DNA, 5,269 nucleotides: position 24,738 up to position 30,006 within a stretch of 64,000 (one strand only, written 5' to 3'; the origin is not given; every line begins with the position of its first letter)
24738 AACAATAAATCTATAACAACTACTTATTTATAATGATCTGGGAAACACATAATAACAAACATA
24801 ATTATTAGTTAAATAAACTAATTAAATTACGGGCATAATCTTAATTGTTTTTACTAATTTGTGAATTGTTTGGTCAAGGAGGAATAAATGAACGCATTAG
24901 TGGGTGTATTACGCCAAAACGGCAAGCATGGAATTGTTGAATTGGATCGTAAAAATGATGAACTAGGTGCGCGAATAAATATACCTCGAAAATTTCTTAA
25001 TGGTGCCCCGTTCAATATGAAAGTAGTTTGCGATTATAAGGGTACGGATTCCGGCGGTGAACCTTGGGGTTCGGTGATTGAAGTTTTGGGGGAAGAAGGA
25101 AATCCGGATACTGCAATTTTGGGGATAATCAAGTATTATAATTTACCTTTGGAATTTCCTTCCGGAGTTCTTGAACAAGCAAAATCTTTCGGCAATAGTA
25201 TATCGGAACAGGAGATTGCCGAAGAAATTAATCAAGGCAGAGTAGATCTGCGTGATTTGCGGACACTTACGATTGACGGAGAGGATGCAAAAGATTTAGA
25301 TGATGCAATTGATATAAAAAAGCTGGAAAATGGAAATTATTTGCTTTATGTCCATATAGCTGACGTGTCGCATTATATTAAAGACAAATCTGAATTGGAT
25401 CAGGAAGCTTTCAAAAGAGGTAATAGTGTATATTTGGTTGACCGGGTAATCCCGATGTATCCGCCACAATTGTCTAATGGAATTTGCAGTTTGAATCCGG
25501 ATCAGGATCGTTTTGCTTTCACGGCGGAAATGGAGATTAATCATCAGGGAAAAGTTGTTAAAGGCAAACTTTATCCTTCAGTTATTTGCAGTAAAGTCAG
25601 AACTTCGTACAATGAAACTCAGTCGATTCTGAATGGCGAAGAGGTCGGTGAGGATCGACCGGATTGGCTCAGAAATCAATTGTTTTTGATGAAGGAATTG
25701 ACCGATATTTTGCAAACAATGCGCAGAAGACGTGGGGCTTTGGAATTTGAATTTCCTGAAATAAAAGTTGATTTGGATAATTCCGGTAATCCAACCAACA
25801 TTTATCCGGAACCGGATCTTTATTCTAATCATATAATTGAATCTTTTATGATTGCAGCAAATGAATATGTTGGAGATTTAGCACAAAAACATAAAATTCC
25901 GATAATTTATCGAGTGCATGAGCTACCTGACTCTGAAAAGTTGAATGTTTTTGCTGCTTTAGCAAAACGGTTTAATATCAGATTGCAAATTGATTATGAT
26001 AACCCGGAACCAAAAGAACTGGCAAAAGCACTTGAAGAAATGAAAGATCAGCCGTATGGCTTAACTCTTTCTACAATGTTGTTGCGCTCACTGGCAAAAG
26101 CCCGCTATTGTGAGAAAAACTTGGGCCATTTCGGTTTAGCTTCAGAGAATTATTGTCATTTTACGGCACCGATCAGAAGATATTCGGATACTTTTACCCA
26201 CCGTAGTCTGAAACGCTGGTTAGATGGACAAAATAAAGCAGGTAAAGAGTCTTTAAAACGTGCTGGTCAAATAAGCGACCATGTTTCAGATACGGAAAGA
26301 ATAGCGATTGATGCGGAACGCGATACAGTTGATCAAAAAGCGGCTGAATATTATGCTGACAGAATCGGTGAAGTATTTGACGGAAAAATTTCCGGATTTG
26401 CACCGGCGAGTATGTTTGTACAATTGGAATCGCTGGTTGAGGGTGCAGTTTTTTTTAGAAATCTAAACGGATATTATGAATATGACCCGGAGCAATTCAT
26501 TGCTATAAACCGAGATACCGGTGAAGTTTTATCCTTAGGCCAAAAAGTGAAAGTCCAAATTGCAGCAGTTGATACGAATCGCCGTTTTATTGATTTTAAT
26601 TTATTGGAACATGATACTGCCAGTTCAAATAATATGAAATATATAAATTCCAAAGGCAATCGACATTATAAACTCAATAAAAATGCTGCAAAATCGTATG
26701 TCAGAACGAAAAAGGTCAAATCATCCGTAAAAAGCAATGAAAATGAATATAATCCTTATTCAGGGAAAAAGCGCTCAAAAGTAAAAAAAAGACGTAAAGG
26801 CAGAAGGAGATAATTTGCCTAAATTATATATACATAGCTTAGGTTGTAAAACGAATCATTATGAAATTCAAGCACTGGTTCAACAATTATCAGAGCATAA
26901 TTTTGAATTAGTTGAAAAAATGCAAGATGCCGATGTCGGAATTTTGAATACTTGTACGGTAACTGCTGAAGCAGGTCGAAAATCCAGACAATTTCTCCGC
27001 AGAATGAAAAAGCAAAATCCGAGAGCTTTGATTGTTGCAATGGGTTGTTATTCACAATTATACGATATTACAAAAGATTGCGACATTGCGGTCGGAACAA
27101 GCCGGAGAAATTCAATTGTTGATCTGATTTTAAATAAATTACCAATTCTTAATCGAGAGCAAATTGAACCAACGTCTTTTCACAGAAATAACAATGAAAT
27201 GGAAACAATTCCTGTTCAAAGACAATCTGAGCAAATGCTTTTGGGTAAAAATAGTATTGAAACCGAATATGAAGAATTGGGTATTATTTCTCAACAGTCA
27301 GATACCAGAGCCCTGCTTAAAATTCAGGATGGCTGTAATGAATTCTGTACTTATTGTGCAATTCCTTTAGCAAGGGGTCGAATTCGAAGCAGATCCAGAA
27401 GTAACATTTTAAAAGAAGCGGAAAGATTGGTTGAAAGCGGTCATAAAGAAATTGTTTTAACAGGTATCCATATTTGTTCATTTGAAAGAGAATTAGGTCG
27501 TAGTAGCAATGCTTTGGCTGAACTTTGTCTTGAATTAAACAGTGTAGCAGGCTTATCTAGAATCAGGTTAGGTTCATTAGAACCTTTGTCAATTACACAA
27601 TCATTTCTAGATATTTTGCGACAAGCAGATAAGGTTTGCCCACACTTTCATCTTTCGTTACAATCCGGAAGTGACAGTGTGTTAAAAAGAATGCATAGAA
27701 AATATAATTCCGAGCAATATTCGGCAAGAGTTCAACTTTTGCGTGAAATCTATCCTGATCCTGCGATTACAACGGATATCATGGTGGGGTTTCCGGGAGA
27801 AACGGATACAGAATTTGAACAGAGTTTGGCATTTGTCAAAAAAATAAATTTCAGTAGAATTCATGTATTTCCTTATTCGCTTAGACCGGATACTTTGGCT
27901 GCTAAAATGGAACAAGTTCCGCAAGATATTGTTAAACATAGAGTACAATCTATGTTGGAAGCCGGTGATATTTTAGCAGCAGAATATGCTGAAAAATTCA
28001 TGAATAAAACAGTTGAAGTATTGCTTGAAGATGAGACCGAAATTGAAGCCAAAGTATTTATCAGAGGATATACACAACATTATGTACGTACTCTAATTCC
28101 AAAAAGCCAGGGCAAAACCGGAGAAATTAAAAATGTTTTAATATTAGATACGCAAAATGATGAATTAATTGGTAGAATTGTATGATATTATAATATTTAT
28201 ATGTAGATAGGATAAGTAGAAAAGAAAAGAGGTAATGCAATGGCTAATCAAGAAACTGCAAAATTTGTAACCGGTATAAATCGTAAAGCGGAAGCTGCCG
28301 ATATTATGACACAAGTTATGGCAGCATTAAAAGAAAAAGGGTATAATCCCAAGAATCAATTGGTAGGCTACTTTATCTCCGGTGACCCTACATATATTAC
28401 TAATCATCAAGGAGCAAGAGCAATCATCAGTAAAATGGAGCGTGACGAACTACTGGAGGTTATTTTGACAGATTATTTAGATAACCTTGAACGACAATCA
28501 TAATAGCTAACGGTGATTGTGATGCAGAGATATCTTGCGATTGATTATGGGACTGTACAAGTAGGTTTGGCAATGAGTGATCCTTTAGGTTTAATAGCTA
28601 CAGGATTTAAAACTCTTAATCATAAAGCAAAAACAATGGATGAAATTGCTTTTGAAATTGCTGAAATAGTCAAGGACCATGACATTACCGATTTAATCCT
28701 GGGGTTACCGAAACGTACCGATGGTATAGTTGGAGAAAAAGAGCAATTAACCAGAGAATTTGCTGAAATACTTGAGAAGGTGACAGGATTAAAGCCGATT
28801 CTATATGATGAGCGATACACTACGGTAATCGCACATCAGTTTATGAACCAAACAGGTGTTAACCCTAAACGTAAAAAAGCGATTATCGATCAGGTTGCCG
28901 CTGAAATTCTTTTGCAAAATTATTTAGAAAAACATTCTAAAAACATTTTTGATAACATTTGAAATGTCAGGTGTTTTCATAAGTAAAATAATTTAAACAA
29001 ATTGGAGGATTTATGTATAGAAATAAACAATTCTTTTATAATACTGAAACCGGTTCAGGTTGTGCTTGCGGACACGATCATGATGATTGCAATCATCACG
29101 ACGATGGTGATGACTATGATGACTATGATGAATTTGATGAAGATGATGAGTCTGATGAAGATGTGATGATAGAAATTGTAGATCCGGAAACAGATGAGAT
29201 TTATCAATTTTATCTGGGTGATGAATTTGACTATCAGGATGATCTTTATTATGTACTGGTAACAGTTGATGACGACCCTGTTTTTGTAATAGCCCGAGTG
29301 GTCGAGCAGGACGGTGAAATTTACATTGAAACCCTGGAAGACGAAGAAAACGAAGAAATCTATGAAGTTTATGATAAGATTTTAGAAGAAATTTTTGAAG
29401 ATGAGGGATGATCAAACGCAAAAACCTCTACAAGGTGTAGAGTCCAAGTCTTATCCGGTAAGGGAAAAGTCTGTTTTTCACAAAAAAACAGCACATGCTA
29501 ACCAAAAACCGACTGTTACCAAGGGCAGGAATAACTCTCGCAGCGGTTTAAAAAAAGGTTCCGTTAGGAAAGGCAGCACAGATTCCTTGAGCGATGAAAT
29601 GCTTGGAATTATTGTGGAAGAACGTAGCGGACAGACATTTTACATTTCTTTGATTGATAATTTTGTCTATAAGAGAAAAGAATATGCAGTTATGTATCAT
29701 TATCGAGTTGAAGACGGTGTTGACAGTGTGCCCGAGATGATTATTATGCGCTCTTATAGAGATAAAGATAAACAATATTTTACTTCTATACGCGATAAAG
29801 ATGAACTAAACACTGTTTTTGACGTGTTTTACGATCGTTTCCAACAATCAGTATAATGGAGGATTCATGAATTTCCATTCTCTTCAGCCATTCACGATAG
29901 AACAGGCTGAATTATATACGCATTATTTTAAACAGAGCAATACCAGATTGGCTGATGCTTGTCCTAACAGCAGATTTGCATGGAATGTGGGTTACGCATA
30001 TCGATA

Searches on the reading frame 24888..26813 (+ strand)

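Call 59: search_protein_families(library=pfam, proteins=[window:24888-26813:+], max_evalue=0.00001)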
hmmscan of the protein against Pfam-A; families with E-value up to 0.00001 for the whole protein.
window:24888-26813:+ (641 aa): 2 families
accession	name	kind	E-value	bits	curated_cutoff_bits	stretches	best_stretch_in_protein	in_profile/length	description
PF00773.25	RNB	-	8.1e-109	364.3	29.3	1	118-446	1-325/326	RNB domain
PF17876.7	CSD2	-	2.5e-12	47.1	26.2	1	23-91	6-74/74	Cold shock domain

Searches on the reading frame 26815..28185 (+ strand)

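Call 60: search_protein_families(library=pfam, proteins=[window:26815-28185:+], max_evalue=0.00001)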
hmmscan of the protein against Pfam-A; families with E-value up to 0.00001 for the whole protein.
window:26815-28185:+ (456 aa): 2 families
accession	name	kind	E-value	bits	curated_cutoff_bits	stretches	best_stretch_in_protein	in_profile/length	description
PF04055.27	Radical_SAM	-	2.9e-25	89.8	29.5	1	169-340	2-165/166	Radical SAM superfamily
PF00919.26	UPF0004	-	5.8e-23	81.2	27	1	3-83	1-82/98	Uncharacterized protein family UPF0004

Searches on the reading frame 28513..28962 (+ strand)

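Call 60: search_protein_families(library=pfam, proteins=[window:28513-28962:+], max_evalue=0.00001)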
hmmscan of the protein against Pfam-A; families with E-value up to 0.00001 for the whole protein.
window:28513-28962:+ (149 aa): 1 family
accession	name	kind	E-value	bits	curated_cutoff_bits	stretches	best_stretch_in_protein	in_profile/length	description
PF03652.20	RuvX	-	2.4e-36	125.5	29.2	1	5-139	1-133/134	Holliday junction resolvase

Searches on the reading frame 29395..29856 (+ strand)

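Call 60: search_protein_families(library=pfam, proteins=[window:29395-29856:+], max_evalue=0.00001)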
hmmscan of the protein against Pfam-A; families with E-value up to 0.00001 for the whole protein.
window:29395-29856:+ (153 aa): 1 family
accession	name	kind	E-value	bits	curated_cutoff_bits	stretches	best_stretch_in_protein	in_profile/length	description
PF06949.16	DUF1292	-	5.4e-07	30.8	24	1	79-149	3-74/75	Protein of unknown function (DUF1292)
